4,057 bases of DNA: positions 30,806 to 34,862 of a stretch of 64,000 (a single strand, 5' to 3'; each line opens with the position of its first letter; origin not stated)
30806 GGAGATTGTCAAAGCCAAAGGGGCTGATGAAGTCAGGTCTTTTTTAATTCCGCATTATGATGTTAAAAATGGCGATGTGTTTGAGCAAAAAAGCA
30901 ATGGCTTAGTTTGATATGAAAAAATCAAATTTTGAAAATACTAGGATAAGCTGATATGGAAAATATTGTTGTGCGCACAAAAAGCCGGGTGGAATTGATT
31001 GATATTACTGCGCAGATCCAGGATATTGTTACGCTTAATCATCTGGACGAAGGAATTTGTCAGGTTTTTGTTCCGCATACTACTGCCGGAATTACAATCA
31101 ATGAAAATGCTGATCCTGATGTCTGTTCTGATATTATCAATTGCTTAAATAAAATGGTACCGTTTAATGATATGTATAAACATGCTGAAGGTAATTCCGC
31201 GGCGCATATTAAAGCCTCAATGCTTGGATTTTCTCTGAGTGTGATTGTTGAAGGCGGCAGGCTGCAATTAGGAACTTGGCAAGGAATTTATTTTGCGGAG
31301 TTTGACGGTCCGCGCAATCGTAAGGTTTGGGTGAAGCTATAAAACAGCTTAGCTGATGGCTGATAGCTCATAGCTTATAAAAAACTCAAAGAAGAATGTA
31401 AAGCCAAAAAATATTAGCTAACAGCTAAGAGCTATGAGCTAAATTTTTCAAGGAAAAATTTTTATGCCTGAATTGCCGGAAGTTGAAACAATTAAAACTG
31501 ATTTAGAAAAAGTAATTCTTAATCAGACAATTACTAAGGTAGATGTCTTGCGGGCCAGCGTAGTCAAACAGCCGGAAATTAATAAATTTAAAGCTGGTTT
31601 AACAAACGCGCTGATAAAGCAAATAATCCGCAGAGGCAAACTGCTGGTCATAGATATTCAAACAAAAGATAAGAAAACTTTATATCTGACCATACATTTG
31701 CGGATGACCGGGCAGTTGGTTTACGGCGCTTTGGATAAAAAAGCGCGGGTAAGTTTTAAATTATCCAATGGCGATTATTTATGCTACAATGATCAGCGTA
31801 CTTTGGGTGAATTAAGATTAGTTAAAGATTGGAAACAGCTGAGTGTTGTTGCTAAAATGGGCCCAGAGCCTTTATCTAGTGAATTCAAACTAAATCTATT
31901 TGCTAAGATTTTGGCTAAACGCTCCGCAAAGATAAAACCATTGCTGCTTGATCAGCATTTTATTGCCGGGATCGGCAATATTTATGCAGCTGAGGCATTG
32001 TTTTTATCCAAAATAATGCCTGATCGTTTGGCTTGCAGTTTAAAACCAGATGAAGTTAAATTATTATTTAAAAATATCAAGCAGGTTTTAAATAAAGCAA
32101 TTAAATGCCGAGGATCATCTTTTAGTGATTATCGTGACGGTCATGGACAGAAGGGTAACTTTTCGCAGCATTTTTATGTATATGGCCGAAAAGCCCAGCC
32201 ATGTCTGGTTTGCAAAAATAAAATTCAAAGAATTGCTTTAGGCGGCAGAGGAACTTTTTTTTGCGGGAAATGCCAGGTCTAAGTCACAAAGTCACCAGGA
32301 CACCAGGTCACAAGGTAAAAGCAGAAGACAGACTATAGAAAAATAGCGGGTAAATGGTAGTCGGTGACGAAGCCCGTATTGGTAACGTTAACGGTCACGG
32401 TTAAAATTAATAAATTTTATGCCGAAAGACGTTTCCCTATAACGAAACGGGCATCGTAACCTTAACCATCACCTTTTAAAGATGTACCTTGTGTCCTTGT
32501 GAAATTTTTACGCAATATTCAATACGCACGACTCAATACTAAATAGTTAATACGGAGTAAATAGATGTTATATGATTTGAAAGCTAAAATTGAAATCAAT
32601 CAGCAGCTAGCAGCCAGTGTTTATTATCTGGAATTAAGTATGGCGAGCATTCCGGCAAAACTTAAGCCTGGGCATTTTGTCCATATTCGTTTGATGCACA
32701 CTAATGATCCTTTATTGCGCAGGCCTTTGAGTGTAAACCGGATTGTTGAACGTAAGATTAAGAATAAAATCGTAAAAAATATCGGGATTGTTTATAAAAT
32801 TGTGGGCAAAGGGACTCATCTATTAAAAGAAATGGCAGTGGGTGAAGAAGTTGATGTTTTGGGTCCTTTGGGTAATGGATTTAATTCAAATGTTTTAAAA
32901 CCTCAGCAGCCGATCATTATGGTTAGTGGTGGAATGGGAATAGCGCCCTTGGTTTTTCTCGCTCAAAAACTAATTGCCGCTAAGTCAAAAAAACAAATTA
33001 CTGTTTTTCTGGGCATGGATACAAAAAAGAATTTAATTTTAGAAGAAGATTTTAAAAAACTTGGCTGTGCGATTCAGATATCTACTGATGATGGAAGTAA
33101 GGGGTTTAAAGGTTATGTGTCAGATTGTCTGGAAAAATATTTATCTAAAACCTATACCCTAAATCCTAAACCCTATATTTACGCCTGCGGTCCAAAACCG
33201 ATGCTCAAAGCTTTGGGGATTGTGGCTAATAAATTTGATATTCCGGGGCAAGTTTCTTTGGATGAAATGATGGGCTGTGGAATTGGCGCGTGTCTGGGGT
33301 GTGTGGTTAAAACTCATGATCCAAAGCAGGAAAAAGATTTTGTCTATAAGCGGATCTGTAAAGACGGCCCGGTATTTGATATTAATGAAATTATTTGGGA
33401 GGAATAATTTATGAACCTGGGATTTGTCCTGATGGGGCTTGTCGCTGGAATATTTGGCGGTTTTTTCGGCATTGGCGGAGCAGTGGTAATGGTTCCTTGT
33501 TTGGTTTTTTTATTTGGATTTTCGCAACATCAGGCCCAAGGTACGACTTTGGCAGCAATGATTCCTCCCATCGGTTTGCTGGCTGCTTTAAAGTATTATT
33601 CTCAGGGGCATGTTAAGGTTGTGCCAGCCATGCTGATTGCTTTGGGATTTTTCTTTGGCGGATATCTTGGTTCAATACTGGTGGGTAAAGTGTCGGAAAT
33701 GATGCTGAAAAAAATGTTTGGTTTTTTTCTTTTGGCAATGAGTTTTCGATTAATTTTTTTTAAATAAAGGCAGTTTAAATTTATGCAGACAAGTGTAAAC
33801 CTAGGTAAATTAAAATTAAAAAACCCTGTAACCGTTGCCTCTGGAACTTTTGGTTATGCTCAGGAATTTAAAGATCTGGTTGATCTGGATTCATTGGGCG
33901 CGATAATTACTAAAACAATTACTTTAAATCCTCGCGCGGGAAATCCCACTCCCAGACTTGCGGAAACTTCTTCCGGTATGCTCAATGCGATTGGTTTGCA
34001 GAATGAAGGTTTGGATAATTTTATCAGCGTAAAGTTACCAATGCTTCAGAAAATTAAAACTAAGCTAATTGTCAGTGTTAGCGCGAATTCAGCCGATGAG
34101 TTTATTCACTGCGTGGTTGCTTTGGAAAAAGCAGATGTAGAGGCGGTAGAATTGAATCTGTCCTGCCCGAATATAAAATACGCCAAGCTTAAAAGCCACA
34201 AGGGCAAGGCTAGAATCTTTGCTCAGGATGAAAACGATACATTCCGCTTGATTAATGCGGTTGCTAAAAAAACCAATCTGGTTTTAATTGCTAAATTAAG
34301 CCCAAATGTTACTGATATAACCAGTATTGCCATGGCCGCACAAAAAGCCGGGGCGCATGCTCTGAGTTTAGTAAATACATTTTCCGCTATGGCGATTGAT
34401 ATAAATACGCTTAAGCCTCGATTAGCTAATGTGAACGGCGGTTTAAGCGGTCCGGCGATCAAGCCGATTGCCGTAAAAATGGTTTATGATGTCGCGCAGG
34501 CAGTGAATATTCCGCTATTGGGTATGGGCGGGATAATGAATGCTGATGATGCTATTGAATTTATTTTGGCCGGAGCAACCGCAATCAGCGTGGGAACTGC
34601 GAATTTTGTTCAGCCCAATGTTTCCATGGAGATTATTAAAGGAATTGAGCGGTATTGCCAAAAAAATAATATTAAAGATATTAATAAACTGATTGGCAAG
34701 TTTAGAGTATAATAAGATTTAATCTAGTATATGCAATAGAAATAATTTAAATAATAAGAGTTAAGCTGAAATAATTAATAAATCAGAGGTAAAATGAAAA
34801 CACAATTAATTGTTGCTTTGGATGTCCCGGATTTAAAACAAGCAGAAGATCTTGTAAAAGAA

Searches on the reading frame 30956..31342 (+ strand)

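Call 3: search_protein_families(library=pfam, proteins=[window:30956-31342:+])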
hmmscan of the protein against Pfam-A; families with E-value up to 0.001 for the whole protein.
window:30956-31342:+ (128 aa): 1 family
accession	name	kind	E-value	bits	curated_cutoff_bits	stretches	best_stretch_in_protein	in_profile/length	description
PF01894.22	UPF0047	-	2.6e-45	153.8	27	1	16-127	1-116/117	Uncharacterised protein family UPF0047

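Call 64: search_protein_families(library=ncbifam, proteins=[window:30956-31342:+])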
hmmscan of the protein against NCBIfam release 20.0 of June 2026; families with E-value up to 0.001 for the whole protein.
window:30956-31342:+ (128 aa): 1 family
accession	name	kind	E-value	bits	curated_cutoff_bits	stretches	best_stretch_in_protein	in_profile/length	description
TIGR00149.1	TIGR00149_YjbQ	hypoth_equivalog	2.9e-48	162.9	67.75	1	3-128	2-129/132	secondary thiamine-phosphate synthase enzyme YjbQ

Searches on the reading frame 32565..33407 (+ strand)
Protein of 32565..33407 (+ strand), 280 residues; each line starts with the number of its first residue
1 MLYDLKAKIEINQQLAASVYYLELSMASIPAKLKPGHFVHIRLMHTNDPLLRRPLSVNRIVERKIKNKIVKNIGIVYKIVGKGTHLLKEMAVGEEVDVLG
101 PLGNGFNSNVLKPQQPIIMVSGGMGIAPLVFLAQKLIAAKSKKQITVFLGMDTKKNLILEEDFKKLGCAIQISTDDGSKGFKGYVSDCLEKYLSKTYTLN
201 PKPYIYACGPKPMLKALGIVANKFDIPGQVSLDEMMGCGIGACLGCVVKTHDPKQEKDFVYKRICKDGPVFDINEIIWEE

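Call 3: search_protein_families(library=pfam, proteins=[window:32565-33407:+])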
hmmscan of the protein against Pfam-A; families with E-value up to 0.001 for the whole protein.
window:32565-33407:+ (280 aa): 3 families
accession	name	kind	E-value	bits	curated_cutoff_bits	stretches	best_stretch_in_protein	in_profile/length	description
PF10418.14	DHODB_Fe-S_bind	-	5.8e-17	61.6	23.9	1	234-276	2-40/41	Iron-sulfur cluster binding domain of dihydroorotate dehydrogenase B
PF00175.26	NAD_binding_1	-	9.5e-13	49.2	22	1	119-216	1-106/109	Oxidoreductase NAD-binding domain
PF00970.30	FAD_binding_6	-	0.00086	20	21.1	0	8-104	7-96/99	Oxidoreductase FAD-binding domain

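Call 64: search_protein_families(library=ncbifam, proteins=[window:32565-33407:+])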
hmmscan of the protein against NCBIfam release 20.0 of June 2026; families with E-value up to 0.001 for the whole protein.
window:32565-33407:+ (280 aa): 26 families (the best 25 are shown)
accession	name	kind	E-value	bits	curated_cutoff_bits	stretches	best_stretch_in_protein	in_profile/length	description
NF000799.0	PRK00054.1-4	equivalog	6.3e-64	215.5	314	1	8-277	8-257/258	dihydroorotate dehydrogenase electron transfer subunit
NF000797.0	PRK00054.1-2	equivalog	1.4e-52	178.6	270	1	12-277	22-266/267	dihydroorotate dehydrogenase electron transfer subunit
NF000798.0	PRK00054.1-3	equivalog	1.4e-51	175.5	219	1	6-277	7-243/244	dihydroorotate dehydrogenase electron transfer subunit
NF000796.0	PRK00054.1-1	equivalog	1.5e-42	145.6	224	1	32-277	28-236/254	dihydroorotate dehydrogenase electron transfer subunit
NF004862.0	PRK06222.1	subfamily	1.8e-41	142.5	220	1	8-280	3-252/281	sulfide/dihydroorotate dehydrogenase-like FAD/NAD-binding protein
NF009414.0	PRK12778.1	equivalog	6.7e-41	140.4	1103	1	8-280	3-252/752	bifunctional dihydroorotate dehydrogenase B NAD binding subunit/NADPH-dependent glutamate synthase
NF009413.0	PRK12775.1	equivalog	4.2e-23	81.1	1895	1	13-276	8-248/1006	putative trifunctional 2-polyprenylphenol hydroxylase/glutamate synthase subunit beta/ferritin domain-containing protein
NF006220.0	PRK08345.1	subfamily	3.2e-18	66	395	1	34-277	44-288/294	cytochrome-c3 hydrogenase subunit gamma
NF009415.0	PRK12779.1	equivalog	6.4e-18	64.1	1519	1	8-279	652-921/944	putative bifunctional glutamate synthase subunit beta/2-polyprenylphenol hydroxylase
NF040810.1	BenC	equivalog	3.4e-16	59.3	430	1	5-219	105-313/333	benzoate 1,2-dioxygenase electron transfer component BenC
TIGR02911.1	sulfite_red_B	equivalog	3.8e-16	59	288.6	1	30-273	28-253/261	anaerobic sulfite reductase subunit AsrB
NF040830.1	sulfhyd_ShyC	equivalog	1.4e-15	57.2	600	1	71-274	66-279/288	NAD(P)-dependent hydrogenase/sulfhydrogenase 2 subunit gamma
NF045803.1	MethMoxFADbindMmoC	equivalog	1.9e-15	56.5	500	1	10-229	112-333/343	aromatic/alkene monooxygenase hydroxylase FAD-binding subunit MmoC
NF004470.0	PRK05802.1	equivalog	1.8e-14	53.5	313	1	22-266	83-315/330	sulfide/dihydroorotate dehydrogenase-like FAD/NAD-binding protein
NF040835.1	sulfhyd_HydG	equivalog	4.3e-12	45.9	650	1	75-277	82-285/292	NADPH-dependent hydrogenase/sulfhydrogenase 1 subunit gamma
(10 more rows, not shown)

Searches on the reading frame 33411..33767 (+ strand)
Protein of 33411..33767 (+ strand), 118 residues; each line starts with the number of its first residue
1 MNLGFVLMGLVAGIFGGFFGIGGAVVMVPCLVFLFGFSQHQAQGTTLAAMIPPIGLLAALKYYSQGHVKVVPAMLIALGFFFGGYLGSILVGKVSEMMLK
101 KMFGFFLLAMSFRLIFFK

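Call 3: search_protein_families(library=pfam, proteins=[window:33411-33767:+])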
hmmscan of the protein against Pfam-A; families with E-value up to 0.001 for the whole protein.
window:33411-33767:+ (118 aa): 1 family
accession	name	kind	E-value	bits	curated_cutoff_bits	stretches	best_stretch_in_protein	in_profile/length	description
PF01925.25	TauE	-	1.9e-20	74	32.6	1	3-114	127-237/237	Sulfite exporter TauE/SafE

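Call 64: search_protein_families(library=ncbifam, proteins=[window:33411-33767:+])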
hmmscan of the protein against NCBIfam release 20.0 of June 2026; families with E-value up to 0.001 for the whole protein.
window:33411-33767:+ (118 aa): 0 families

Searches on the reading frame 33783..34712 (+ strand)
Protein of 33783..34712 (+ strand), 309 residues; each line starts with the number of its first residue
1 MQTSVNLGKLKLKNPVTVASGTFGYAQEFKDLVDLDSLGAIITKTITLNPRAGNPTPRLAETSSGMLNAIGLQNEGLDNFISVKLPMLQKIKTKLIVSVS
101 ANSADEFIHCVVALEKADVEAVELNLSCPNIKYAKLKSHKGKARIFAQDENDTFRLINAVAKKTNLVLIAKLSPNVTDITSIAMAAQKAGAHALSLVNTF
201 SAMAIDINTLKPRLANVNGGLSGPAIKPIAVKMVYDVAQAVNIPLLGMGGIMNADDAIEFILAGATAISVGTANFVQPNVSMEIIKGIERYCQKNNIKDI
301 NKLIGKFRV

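Call 3: search_protein_families(library=pfam, proteins=[window:33783-34712:+])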
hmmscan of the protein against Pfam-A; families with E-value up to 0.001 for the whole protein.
window:33783-34712:+ (309 aa): 4 families
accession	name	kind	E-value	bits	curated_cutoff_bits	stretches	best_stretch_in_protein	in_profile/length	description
PF01180.27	DHO_dh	-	9.8e-74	248.6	27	1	5-290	4-289/291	Dihydroorotate dehydrogenase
PF01207.24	Dus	-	3.6e-06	26.8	20.4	0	228-297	170-239/311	Dihydrouridine synthase (Dus)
PF00977.27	His_biosynth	-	3e-05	24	23.6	1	228-289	59-120/228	Histidine biosynthesis protein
PF03060.21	NMO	-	0.00032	20.6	28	1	218-273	167-224/331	Nitronate monooxygenase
